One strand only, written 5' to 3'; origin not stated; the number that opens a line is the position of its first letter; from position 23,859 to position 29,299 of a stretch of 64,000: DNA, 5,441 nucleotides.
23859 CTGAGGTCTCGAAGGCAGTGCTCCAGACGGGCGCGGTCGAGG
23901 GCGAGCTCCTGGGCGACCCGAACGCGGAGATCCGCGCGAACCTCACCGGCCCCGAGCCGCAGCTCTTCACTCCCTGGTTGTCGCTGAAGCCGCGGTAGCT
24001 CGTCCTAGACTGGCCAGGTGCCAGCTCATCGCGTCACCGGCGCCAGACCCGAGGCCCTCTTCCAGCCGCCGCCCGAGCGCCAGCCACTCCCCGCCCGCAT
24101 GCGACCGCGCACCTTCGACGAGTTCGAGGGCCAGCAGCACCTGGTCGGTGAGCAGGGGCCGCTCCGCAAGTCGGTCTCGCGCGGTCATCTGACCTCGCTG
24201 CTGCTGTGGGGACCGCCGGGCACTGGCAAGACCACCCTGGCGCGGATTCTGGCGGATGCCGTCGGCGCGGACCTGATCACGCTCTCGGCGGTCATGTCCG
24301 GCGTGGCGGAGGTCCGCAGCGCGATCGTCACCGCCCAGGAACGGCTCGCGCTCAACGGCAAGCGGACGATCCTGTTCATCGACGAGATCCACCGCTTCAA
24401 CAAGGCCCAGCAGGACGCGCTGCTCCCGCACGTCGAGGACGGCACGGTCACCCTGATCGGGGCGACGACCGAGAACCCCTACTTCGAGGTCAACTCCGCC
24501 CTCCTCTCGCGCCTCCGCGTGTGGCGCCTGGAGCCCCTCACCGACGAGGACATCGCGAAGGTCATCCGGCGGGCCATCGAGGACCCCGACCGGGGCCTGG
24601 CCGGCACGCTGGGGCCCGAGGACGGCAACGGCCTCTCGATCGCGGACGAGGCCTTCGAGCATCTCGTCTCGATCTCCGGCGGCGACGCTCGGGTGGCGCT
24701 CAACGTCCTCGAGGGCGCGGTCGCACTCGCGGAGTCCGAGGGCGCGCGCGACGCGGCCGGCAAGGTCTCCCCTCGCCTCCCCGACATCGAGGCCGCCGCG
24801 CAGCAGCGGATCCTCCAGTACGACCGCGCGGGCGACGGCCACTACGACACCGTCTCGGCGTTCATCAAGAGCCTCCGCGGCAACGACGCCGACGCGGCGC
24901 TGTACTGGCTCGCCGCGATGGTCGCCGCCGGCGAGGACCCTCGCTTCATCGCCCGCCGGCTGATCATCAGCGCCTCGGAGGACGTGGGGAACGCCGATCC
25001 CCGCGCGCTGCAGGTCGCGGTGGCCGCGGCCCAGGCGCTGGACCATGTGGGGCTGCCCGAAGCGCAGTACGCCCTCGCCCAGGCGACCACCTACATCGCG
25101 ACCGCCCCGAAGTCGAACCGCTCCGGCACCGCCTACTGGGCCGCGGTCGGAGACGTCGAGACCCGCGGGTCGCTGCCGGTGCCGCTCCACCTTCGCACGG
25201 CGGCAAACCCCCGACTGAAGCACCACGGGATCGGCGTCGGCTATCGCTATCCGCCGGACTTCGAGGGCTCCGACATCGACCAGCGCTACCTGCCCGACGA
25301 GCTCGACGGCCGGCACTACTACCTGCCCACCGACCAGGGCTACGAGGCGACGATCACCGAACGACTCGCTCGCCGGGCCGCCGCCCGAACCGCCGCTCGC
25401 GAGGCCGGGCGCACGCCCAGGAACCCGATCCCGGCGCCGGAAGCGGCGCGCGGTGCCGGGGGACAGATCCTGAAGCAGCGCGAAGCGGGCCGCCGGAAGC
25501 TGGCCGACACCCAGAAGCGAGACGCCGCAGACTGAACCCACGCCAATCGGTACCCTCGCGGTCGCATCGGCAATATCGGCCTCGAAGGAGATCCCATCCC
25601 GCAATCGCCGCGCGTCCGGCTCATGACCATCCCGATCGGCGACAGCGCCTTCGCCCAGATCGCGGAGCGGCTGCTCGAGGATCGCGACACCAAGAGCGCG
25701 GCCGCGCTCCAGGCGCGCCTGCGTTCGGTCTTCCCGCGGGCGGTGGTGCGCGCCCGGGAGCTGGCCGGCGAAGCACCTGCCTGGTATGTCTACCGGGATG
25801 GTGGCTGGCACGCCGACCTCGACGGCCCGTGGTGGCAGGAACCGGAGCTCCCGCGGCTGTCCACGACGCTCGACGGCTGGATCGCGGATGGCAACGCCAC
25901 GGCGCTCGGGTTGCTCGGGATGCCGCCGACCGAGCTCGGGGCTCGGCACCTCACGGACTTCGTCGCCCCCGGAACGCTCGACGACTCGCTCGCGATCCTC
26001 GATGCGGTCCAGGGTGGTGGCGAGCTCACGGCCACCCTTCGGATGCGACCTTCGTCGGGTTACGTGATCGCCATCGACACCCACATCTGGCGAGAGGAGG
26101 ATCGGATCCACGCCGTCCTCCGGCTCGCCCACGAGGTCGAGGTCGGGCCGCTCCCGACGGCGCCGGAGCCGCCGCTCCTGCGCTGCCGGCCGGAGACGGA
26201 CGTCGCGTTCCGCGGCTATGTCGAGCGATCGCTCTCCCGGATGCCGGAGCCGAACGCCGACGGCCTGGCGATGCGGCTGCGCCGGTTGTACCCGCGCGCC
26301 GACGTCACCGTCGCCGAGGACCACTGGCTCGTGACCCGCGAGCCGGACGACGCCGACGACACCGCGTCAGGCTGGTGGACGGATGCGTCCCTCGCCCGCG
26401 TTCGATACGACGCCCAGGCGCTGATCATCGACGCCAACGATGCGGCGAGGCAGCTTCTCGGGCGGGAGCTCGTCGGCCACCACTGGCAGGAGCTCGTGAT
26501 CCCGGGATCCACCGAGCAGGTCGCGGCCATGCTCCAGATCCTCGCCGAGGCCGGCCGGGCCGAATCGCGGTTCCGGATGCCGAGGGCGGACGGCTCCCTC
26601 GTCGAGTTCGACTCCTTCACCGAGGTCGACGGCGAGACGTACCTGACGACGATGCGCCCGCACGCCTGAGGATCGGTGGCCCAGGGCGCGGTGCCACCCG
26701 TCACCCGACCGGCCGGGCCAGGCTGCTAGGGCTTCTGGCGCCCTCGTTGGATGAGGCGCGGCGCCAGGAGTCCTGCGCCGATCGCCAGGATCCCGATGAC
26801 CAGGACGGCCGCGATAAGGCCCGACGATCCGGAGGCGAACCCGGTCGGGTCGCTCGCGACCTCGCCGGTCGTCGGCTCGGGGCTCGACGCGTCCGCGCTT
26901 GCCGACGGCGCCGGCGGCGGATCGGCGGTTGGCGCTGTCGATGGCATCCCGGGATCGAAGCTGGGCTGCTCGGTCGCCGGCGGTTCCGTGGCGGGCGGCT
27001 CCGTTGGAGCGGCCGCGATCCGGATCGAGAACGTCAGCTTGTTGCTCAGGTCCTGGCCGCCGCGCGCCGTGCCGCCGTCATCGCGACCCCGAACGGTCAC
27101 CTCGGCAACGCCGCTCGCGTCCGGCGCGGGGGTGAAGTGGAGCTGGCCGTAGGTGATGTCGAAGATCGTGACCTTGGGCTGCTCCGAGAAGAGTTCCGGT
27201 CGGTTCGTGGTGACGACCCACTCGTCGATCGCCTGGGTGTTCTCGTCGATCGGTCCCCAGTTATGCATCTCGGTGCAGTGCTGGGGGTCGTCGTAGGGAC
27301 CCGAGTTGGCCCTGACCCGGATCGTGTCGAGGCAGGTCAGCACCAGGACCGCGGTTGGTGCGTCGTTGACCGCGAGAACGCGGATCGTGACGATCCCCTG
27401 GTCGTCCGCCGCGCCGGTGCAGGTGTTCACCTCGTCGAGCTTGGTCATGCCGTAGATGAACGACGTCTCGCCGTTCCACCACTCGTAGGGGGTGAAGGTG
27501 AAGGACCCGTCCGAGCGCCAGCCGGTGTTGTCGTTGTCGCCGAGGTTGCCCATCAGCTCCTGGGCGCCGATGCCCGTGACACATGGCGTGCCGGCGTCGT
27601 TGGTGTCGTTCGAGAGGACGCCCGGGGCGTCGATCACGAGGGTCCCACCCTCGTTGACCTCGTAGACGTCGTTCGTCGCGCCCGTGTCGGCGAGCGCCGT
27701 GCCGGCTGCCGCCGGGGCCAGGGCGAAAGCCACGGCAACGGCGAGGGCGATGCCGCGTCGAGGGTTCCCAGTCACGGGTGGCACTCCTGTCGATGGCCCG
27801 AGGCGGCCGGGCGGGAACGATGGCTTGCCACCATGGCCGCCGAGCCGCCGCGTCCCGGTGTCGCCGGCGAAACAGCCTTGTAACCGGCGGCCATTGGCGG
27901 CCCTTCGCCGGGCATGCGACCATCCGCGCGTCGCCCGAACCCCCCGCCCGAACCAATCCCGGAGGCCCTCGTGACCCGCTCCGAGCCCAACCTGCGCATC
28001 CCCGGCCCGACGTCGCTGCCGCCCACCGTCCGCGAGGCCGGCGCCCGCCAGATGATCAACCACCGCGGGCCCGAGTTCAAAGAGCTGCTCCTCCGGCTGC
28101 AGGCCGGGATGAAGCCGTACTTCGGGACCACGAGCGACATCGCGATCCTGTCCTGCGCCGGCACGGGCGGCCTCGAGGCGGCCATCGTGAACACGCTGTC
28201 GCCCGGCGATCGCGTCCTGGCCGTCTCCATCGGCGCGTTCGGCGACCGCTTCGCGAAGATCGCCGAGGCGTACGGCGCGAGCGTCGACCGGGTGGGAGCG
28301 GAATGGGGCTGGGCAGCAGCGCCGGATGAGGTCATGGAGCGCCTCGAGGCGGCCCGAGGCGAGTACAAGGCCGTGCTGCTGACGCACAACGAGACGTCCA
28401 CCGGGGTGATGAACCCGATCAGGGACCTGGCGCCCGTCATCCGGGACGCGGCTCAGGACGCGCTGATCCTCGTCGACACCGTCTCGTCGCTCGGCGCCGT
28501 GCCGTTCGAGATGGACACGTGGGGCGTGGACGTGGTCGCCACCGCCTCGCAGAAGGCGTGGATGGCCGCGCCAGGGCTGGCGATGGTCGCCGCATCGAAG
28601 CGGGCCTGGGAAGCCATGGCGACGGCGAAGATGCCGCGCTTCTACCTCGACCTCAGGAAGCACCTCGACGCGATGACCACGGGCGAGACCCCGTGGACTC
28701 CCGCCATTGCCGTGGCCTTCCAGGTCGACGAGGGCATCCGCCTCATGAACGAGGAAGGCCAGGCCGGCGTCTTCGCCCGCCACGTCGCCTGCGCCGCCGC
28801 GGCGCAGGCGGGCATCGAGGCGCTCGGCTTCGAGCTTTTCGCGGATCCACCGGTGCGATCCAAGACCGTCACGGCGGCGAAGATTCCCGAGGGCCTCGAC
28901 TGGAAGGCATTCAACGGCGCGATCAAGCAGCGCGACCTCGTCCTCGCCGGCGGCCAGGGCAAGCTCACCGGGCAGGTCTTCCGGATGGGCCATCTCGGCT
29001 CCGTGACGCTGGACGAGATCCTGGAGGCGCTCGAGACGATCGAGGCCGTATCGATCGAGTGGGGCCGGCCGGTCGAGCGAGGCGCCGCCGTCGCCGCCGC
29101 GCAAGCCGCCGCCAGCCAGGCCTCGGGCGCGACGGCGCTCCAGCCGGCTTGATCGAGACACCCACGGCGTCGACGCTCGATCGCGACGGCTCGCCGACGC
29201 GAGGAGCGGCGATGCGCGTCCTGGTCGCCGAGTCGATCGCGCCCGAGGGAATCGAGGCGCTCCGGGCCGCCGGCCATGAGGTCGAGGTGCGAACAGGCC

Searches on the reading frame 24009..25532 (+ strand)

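Call 62: search_protein_families(library=pfam, proteins=[window:24009-25532:+], max_evalue=0.00001)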
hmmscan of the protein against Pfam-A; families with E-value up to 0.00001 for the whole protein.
window:24009-25532:+ (508 aa): 7 families
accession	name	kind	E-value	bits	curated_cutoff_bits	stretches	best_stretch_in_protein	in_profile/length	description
PF12002.13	MgsA_C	-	3.3e-61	206.5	27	1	291-455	1-165/167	MgsA AAA+ ATPase C terminal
PF16193.11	AAA_assoc_2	-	3.7e-23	82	34.3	1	208-290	4-81/81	AAA C-terminal domain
PF00004.35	AAA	-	7.4e-18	65.7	21.2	1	64-170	1-124/131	ATPase family associated with various cellular activities (AAA)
PF05496.18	RuvB_N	-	3.8e-16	59.7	27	1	31-150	1-116/159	Holliday junction DNA helicase RuvB P-loop domain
PF07728.20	AAA_5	-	2.7e-08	34.4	22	1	64-152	2-100/139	AAA domain (dynein-related subfamily)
PF13191.12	AAA_16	-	1.2e-07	32.8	32.6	0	55-90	18-54/167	AAA ATPase domain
PF01078.27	Mg_chelatase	-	1.2e-06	28.5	20.3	0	63-84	24-49/207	Magnesium chelatase, subunit ChlI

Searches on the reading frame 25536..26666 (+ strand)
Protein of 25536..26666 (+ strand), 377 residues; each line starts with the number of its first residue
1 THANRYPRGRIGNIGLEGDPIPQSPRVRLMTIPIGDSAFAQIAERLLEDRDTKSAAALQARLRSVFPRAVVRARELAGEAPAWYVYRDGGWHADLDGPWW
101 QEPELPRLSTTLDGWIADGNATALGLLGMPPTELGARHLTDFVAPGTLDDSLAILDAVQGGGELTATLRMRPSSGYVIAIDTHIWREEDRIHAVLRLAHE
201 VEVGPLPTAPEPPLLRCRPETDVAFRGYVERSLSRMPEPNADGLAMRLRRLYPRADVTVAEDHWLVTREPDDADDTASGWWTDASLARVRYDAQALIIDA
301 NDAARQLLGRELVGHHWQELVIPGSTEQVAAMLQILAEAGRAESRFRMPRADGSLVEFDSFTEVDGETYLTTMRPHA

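Call 62: search_protein_families(library=pfam, proteins=[window:25536-26666:+], max_evalue=0.00001)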
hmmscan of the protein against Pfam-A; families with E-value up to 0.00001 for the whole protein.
window:25536-26666:+ (377 aa): 2 families
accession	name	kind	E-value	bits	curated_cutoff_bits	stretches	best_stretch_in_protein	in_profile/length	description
PF13426.13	PAS_9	-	4.7e-09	36.9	27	0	297-357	13-76/103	PAS domain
PF08447.18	PAS_3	-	1.2e-06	29.2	25.6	0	298-361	2-71/89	PAS fold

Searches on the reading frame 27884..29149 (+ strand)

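Call 62: search_protein_families(library=pfam, proteins=[window:27884-29149:+], max_evalue=0.00001)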
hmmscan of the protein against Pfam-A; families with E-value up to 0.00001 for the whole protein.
window:27884-29149:+ (422 aa): 1 family
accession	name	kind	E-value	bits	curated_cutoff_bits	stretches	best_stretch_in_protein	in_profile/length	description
PF00266.25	Aminotran_5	-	8.1e-21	74.8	21.5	1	57-357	33-338/371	Aminotransferase class-V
